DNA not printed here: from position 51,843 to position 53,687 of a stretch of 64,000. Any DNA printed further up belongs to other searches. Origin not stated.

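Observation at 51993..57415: Orphan minimal NRPS-like operon: A-PCP didomain, TPP-dependent enzyme, free-standing condensation domain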

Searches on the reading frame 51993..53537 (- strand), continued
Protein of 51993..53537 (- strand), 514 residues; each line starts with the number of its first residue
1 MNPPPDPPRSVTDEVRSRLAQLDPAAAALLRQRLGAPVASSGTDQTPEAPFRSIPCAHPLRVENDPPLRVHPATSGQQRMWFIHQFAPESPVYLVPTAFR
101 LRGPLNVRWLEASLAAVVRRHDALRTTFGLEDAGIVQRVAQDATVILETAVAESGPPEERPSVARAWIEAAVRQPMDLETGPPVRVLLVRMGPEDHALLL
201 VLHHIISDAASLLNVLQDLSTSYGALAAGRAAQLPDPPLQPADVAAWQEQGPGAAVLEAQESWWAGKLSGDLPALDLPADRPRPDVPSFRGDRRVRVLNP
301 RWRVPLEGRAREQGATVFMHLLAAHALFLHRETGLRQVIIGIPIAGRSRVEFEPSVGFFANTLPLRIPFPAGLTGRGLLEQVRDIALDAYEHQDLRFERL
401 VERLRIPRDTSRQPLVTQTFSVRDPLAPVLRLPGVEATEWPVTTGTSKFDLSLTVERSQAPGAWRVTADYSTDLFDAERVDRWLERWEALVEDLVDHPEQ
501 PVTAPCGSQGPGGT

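Call 18: search_solved_structures(query=window:51993-53537:-, show_alignments=1)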
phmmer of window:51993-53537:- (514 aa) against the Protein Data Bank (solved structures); distinct sequences matched with E-value up to 0.001: 56.
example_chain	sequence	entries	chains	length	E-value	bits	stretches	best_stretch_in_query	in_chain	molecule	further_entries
2jgp_A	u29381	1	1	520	2.4e-63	217.9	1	69-498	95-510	TYROCIDINE SYNTHETASE 3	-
6oyf_A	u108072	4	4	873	1.8e-62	215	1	72-503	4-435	Txo1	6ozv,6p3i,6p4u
6p1j_A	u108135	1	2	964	2e-60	208.2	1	72-503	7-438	Txo2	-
5u89_A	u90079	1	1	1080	4.2e-60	207.2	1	72-502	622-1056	Amino acid adenylation domain protein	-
8qnf_A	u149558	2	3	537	8.7e-52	179.7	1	69-502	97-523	Condensation domain TomBC from the Tomaymycin non-ribosomal peptide synthetase | Tomaymycin non-ribosomal peptide synthetase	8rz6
8xjz_C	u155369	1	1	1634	5.8e-51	177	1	62-502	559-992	Peptide synthetase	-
7kvw_A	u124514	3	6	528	1e-48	169.6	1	74-503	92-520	PCP-C didomain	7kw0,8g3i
8fx6_A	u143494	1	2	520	2.1e-48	168.5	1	74-502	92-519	PCP-C didomain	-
7kw2_A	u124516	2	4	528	6.1e-48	167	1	75-503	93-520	PCP-C didomain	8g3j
8fx7_A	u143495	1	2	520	1.3e-47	166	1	75-502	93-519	PCP-C didomain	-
9lcq_A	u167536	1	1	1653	1.5e-40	142.6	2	70-496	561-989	PvdL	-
9up2_A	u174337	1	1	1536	1.7e-40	142.4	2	70-496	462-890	PvdL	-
9lcp_A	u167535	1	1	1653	2.3e-40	142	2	70-496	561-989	PvdL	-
9lco_A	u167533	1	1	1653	2.3e-40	142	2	70-496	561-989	PvdL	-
9uay_A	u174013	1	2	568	4.7e-39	137.7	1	72-495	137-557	CmnI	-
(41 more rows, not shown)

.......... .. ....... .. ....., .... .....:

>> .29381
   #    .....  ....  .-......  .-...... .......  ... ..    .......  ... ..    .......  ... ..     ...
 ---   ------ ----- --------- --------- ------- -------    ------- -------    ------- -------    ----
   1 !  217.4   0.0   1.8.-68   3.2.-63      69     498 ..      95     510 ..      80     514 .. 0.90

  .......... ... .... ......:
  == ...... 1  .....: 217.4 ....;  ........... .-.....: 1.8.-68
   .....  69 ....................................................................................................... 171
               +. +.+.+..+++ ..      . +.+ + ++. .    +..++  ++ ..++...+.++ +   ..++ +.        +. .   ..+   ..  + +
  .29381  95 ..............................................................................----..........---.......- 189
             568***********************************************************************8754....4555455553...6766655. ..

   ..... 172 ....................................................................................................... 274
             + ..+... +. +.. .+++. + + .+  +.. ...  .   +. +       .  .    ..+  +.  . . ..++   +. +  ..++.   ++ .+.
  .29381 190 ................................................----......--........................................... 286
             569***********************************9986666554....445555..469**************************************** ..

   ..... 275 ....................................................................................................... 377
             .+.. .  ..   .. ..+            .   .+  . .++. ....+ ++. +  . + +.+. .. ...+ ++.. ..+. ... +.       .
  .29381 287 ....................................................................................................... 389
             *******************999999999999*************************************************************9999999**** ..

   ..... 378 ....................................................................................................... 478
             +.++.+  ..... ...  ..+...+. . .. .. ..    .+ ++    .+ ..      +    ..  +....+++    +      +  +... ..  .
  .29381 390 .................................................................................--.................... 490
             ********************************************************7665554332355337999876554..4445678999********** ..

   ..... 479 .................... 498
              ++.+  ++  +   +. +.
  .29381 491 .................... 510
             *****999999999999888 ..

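Call 24: find_related_loci(query=window:51993-53537:-, collection=genome_contigs, flank=8000)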
Query window:51993-53537:- (514 aa) in genome_contigs; peptide patterns used: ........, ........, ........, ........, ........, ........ (x = any residue, [..] = any of these).
476 stretches matched a pattern; 339 encode a relative of the query (tblastn E <= 1e-3); the best 80 are kept; 79 distinct loci.
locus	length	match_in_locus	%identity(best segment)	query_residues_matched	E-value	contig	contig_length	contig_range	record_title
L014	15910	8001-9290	42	72-504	5e-94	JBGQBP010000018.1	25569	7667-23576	MAG: Candidatus Binatia bacterium isolate OBJ2_061818_110_61 k141_2205834_length_25569_cov_41.8160, whole genome shotgun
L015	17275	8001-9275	41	72-503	5e-90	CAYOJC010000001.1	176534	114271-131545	MAG TPA_asm: uncultured Syntrophobacteraceae bacterium isolate SRP136066_co1_407 genome assembly, contig: NODE_28_length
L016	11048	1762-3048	39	72-502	1e-89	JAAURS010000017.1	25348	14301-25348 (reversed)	MAG: Acaryochloridaceae cyanobacterium RU_4_10 NODE_728_length_25348_cov_2.853733, whole genome shotgun sequence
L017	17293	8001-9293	40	73-504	3e-88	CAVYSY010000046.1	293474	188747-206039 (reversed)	MAG: uncultured delta proteobacterium isolate MFD05674.bin.2.184 genome assembly, contig: contig_70162, whole genome sho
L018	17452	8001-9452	34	10-509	1e-87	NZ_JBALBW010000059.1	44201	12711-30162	MAG: Nostoc sp. isolate 8277 bin 2 NODE_53_length_44201_cov_31.993198, whole genome shotgun sequence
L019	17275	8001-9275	40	76-503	1e-87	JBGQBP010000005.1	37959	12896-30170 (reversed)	MAG: Candidatus Binatia bacterium isolate OBJ2_061818_110_61 k141_2082578_length_37959_cov_33.0351, whole genome shotgun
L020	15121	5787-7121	39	52-503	2e-87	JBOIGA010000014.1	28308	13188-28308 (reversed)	MAG: Burkholderiales bacterium isolate SD8061_metabat2.bin.3 NODE_170_length_28308_cov_1.277315, whole genome shotgun se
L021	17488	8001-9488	35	4-509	2e-86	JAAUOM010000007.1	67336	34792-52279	MAG: Acaryochloris sp. CRU_2_0 NODE_31_length_67336_cov_7.53658, whole genome shotgun sequence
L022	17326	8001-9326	38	53-503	3e-85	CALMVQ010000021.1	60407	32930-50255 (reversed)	MAG TPA_asm: uncultured Scytonema sp. isolate SRR13685156_bin.26_CONCOCT_v1.1_MAG genome assembly, contig: NODE_39_lengt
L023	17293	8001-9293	38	72-503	5e-85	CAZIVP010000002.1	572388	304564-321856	MAG TPA_asm: uncultured Calditrichaceae bacterium isolate SRP141376_co1_2 genome assembly, contig: NODE_4_length_572388_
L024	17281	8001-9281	39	72-504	1e-84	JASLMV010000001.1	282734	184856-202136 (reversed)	MAG: Gammaproteobacteria bacterium isolate Arabian10_MAG_56 NODE_1_length_282734_cov_19.143043, whole genome shotgun seq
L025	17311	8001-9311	38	72-504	3e-84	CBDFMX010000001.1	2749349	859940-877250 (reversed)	MAG: Stigonema sp. isolate 9a048915-f00d-425c-bd96-d5550510256a genome assembly, contig: contig_1, whole genome shotgun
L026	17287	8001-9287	40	72-502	2e-84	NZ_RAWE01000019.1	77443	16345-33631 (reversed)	Corallococcus carmarthensis strain CA043D NODE_19_77443_cov_25.1847_ID_10617, whole genome shotgun sequence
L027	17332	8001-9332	38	51-503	9e-87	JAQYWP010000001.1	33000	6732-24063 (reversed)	MAG: Rhizonema sp. PD38 Dictyo3468_NODE_3_length_33000_cov_11.8772, whole genome shotgun sequence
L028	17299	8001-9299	38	72-503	6e-84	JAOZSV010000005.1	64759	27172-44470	MAG: Thiotrichaceae bacterium isolate GMC7.concoct.148 GMC7_25_length_64759_cov_1296.016568, whole genome shotgun sequen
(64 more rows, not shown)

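Call 78: predict_structure(alignment_id=A3)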
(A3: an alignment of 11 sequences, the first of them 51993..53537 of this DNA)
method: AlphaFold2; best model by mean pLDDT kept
length: 514 residues; sequences in the alignment: 11
mean_pLDDT: 74.8   pTM: 0.69
mean pLDDT of the five models: 74.8, 69.6, 69.3, 64.0, 57.4
residues with pLDDT >= 90: 106; 70-90: 238; 50-70: 110; < 50: 60
segments of 3 or more residues with pLDDT < 50: 1-9, 35-49, 348-358, 412-420, 508-514
pLDDT, mean of each block of 10 residues (from residue 1): 42 57 60 45 45 73 89 77 71 80 96 93 90 87 88 88 91 86 92 95 72 86 96 82 71 70 77 66 66 79 80 82 86 80 52 42 75 91 83 64 57 48 67 91 58 67 74 83 89 88 66 33
secondary structure, 60 per line:
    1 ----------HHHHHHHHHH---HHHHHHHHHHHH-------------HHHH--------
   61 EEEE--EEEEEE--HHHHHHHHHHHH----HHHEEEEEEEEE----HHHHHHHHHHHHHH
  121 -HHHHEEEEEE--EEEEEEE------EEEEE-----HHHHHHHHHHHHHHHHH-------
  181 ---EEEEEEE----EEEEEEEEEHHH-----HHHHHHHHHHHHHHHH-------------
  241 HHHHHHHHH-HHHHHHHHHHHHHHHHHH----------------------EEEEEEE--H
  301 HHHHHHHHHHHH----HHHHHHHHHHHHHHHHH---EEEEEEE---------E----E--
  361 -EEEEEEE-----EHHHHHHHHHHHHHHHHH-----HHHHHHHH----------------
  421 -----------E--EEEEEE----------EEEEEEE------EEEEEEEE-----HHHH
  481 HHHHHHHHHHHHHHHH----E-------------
elements in order: H11-20 H24-35 H49-52 E61-64 E67-72 H75-86 E94-102 H107-120 H122-125 E126-131 E134-140 E147-151 H157-173 E184-190 E195-203 H212-227 H241-249 H251-268 E291-297 H300-312 H317-333 E337-343 E362-368 H375-391 H397-404 E435-440 E451-457 E464-471 H477-496
